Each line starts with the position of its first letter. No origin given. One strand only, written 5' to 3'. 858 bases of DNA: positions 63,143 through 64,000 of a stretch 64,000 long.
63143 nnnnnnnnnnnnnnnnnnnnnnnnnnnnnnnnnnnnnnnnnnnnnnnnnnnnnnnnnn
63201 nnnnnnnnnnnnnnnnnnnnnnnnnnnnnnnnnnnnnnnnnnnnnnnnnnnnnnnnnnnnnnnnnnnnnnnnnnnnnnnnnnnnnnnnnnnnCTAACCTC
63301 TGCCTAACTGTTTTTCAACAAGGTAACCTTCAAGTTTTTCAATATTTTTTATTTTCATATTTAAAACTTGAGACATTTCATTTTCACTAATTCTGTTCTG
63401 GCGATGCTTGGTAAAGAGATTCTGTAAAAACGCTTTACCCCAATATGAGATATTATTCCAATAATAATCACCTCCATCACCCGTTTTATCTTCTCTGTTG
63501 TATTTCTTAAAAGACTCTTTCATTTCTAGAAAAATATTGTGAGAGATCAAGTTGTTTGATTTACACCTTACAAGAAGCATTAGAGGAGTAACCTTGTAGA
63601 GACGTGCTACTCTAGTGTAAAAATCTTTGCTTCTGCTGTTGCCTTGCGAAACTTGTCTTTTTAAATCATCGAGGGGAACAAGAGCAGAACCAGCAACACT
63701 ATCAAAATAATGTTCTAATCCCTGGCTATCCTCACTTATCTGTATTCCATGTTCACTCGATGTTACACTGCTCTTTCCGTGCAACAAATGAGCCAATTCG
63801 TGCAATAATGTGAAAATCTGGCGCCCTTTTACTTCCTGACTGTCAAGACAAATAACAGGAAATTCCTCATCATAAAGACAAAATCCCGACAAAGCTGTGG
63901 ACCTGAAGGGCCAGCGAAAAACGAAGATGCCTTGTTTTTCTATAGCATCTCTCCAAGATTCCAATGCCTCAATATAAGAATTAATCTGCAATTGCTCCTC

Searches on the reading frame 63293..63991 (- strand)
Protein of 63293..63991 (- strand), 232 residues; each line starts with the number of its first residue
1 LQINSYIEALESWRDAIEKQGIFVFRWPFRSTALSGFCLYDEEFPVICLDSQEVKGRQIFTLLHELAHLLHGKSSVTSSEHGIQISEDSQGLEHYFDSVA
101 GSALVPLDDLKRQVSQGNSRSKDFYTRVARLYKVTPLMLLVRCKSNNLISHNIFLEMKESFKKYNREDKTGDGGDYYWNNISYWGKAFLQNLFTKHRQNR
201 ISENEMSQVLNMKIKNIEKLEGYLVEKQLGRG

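Call 3: search_protein_families(library=pfam, proteins=[window:63293-63991:-], max_evalue=0.1)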
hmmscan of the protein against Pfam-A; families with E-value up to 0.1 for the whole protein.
window:63293-63991:- (232 aa): 2 families
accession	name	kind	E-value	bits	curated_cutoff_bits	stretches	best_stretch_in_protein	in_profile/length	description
PF06114.19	Peptidase_M78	-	3e-14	53.3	22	1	18-143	2-122/123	IrrE N-terminal-like domain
PF20573.4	DUF6782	-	0.00065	19.5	27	1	38-69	70-101/241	Putative metallopeptidase family (DUF6782)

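Call 4: search_protein_families(library=padloc, proteins=[window:63293-63991:-], max_evalue=0.1)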
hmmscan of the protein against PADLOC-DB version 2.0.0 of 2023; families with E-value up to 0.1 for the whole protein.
window:63293-63991:- (232 aa): 14 families
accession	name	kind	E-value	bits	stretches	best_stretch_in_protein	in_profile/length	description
PDLC03947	RmrA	-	2.8e-11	40.9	1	17-163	166-309/383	-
PDLC04141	capP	-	9.2e-11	39.7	1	34-165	43-171/242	capP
PDLC03949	RmrA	-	6.1e-10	36.5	1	17-220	148-332/363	-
PDLC03952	RmrA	-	1.5e-08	31.9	1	17-224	178-378/395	-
PDLC03946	RmrA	-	1.8e-08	31.5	1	17-220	149-334/357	-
PDLC03948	RmrA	-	3.2e-08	30.9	1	16-155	163-298/397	-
PDLC03944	RmrA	-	1e-07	29.4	1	41-163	181-300/384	-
PDLC03945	RmrA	-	1.1e-07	29.4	1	17-151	166-298/394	-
PDLC03982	PD-Lambda-2_B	-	4e-07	27.7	1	14-154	243-383/402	-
PDLC03950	RmrA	-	9.8e-07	26.1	1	17-106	155-240/369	-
PDLC03954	RmrA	-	1.9e-05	21.8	1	17-160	166-306/380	-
PDLC04776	PDC-M69B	-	0.00021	19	1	24-74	47-97/272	-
PDLC03955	RmrA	-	0.014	12.6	1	17-72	172-228/371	-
PDLC03943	RmrA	-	0.02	12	1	16-77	150-211/370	-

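Call 7: search_protein_families(library=ncbifam, proteins=[window:63293-63991:-], max_evalue=0.1)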
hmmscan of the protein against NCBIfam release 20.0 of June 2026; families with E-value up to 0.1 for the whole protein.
window:63293-63991:- (232 aa): 3 families
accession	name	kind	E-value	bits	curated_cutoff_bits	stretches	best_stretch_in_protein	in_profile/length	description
NF052239.1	antitox_spr1629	equivalog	1.9e-07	30.6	335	1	17-151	166-298/377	spr1629 family repressor/antitoxin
NF007238.0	PRK09672.1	equivalog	0.072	12.3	274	0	60-104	167-204/309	phage exclusion protein Lit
NF047976.1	lactonase_AhlS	equivalog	0.075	12.1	475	1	147-212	127-187/276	AhlS family quorum-quenching N-acyl homoserine lactonase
